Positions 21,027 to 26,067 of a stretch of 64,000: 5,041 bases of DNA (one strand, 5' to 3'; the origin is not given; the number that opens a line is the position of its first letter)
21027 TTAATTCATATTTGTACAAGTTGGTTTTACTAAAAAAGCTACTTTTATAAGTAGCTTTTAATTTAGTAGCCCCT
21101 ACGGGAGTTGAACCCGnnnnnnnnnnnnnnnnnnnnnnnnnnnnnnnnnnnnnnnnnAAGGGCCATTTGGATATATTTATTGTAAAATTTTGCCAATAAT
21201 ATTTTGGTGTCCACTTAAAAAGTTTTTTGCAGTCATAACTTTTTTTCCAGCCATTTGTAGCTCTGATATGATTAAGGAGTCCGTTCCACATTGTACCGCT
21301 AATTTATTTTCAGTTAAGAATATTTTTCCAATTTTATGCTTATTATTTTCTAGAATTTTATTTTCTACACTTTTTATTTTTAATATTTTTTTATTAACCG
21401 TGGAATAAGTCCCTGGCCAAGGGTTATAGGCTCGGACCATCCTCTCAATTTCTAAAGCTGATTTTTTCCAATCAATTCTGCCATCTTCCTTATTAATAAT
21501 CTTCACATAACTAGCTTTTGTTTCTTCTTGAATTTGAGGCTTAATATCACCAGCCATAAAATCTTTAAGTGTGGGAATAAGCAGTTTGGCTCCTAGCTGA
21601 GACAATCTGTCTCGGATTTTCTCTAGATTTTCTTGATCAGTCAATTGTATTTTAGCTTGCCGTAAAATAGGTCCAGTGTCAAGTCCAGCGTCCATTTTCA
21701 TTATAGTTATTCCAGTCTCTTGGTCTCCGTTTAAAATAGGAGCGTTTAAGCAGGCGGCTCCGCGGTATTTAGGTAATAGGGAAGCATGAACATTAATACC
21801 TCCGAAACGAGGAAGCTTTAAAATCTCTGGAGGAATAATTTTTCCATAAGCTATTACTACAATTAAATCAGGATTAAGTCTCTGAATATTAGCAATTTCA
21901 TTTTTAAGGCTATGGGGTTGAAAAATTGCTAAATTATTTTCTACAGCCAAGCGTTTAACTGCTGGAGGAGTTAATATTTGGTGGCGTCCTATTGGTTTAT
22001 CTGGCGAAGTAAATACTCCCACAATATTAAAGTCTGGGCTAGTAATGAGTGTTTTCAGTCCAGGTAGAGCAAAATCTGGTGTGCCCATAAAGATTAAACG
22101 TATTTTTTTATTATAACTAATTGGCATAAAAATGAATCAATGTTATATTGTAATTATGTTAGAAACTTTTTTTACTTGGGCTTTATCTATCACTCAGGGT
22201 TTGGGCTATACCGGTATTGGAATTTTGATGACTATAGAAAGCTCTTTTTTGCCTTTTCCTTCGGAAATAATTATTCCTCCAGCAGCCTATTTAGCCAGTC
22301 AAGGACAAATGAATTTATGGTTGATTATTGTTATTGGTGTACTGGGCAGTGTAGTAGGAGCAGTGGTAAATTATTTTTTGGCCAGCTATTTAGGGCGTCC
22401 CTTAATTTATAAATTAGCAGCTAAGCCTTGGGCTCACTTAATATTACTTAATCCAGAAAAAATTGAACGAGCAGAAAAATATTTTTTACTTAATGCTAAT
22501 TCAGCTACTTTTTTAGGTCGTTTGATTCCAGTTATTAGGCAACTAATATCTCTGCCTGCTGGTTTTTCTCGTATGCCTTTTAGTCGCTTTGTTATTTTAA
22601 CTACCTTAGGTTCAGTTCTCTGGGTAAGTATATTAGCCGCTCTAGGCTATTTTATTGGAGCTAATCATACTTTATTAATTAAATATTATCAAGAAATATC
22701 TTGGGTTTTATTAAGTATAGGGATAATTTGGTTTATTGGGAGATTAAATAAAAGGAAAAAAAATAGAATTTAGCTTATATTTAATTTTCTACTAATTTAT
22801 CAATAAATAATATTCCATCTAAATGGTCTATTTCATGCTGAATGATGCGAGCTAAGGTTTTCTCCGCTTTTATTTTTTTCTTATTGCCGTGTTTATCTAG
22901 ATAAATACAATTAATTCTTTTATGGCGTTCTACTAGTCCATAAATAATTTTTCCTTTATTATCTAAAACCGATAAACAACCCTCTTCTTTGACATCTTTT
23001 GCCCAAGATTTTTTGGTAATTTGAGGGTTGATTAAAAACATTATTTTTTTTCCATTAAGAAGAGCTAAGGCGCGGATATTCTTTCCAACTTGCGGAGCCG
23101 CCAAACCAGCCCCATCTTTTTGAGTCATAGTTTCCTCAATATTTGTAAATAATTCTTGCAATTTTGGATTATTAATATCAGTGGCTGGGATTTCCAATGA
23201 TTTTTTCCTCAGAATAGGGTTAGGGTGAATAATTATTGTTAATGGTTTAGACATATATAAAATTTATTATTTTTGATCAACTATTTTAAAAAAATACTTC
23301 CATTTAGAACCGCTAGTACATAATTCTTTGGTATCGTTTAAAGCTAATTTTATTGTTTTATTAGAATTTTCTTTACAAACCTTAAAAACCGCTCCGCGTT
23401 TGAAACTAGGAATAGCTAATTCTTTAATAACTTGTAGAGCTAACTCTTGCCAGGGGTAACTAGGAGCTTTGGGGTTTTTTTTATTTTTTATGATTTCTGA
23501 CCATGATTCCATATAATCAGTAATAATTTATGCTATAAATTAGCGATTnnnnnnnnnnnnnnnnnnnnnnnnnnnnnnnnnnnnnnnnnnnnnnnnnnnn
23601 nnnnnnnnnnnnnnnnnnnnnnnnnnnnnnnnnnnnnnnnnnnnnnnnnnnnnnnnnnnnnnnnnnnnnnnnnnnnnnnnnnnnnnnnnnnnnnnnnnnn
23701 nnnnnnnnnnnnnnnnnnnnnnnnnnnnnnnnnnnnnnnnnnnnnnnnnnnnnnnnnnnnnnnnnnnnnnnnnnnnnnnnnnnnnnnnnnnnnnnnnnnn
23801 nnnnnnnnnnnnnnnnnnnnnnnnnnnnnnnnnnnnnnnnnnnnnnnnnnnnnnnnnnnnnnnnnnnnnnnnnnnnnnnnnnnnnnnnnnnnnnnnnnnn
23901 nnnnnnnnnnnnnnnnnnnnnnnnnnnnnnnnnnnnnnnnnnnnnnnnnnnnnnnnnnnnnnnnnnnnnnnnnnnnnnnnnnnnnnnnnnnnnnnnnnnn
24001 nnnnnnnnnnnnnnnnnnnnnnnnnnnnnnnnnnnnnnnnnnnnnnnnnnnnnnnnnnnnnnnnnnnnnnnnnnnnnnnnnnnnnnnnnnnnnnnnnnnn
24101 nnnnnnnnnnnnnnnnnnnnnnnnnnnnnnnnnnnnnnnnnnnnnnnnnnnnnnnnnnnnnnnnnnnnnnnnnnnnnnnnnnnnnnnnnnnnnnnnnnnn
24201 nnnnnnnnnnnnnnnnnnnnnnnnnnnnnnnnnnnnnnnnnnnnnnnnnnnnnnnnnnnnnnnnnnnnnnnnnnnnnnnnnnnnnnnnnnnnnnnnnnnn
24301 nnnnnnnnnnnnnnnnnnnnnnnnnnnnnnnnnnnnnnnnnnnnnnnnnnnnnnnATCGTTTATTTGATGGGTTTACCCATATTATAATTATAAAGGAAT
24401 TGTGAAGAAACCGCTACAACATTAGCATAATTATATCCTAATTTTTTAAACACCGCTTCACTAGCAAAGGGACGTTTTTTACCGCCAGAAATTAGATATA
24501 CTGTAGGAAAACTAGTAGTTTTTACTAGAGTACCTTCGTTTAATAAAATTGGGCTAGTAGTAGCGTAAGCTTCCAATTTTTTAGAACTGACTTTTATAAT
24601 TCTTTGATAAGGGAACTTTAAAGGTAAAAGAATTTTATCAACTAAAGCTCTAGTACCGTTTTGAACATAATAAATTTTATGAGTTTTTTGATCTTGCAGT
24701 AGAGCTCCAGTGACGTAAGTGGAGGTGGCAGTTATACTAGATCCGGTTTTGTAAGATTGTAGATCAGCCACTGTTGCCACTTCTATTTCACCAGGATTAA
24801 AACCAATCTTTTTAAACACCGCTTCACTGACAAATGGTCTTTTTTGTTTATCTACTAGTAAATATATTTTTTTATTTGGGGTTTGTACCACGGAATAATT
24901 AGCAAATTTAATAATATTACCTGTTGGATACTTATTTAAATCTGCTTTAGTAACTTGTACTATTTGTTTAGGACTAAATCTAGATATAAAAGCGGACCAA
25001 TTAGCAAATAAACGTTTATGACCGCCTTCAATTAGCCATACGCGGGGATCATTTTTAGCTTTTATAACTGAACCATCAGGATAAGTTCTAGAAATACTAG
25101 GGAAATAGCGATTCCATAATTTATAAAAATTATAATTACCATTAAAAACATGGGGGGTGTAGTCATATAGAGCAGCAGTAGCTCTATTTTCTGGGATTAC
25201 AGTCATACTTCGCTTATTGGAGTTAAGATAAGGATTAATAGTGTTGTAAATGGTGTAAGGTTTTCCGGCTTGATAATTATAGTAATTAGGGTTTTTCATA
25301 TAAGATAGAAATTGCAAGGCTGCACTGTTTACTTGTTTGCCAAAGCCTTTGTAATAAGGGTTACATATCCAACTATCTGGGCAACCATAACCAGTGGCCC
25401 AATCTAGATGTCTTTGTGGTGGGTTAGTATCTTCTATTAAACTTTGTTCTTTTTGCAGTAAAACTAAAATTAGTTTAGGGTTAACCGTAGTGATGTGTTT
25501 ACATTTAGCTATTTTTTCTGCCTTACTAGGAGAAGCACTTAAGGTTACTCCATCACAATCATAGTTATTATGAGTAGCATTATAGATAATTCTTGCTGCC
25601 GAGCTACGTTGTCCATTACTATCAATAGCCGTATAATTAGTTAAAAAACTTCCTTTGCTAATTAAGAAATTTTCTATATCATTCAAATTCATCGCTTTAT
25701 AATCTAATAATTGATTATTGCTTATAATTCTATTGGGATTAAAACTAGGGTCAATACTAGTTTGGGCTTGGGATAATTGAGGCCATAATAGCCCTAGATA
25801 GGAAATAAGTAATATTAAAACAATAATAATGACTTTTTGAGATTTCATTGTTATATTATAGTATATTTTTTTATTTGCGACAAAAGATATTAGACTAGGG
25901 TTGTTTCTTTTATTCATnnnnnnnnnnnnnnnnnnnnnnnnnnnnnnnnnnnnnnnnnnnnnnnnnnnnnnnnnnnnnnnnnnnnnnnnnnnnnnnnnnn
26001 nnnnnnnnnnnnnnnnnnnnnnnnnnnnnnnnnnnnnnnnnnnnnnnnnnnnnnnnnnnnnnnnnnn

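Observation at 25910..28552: ClpB-type disaggregase that carries a ClpA/ClpC-style I-G-F (ClpP-docking-like) loop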

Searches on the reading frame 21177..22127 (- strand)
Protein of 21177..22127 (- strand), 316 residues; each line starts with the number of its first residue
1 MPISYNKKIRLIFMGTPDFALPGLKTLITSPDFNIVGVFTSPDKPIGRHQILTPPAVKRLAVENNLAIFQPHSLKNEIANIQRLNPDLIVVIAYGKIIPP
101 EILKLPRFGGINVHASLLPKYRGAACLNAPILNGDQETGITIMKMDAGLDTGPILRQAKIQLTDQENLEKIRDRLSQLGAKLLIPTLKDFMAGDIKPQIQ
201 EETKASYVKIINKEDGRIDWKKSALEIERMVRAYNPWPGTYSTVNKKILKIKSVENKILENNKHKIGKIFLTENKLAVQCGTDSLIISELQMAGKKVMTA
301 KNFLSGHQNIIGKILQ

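Call 21: search_protein_families(library=pfam, max_evalue=0.00001, proteins=[window:21177-22127:-])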
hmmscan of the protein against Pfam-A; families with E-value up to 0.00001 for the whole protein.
window:21177-22127:- (316 aa): 2 families
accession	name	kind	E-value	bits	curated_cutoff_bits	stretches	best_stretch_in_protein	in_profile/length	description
PF00551.24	Formyl_trans_N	-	4e-37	128.2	26.1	1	12-185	6-179/181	Formyl transferase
PF02911.23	Formyl_trans_C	-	4.8e-28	97.7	21.1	1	211-307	2-99/100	Formyl transferase, C-terminal domain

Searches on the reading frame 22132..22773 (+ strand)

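Call 21: search_protein_families(library=pfam, max_evalue=0.00001, proteins=[window:22132-22773:+])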
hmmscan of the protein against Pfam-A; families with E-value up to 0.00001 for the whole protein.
window:22132-22773:+ (213 aa): 1 family
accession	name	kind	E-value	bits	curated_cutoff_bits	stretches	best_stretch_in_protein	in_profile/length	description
PF09335.16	VTT_dom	-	3.5e-22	79.6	33.9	1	48-173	7-122/123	VTT domain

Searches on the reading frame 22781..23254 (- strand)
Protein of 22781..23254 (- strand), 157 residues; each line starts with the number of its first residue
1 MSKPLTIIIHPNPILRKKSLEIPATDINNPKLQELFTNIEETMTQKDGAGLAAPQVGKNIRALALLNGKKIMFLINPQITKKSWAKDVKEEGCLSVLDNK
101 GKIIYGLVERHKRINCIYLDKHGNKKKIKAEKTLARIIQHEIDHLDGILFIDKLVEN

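Call 21: search_protein_families(library=pfam, max_evalue=0.00001, proteins=[window:22781-23254:-])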
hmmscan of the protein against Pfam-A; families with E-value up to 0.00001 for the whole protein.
window:22781-23254:- (157 aa): 1 family
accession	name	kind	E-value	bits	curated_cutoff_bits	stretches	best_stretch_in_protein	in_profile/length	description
PF01327.26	Pep_deformylase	-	2.2e-39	135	22.8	1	6-155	3-151/156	Polypeptide deformylase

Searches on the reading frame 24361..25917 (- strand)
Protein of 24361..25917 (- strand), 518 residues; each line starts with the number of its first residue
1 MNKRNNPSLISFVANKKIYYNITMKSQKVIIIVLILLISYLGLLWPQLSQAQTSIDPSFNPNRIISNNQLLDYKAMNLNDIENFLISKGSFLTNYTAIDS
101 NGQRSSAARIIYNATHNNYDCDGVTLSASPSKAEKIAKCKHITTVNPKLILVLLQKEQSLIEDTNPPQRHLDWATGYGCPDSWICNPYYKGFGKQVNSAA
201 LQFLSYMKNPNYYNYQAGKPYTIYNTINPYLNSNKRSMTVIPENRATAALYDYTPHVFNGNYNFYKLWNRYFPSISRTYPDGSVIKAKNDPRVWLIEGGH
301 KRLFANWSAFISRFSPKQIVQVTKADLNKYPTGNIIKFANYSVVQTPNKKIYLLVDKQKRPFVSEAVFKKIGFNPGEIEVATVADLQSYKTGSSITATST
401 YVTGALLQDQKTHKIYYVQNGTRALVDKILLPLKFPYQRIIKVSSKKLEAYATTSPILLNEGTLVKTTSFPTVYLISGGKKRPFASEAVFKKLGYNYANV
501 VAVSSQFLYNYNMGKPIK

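Call 21: search_protein_families(library=pfam, max_evalue=0.00001, proteins=[window:24361-25917:-])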
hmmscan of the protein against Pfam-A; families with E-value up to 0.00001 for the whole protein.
window:24361-25917:- (518 aa): 0 families
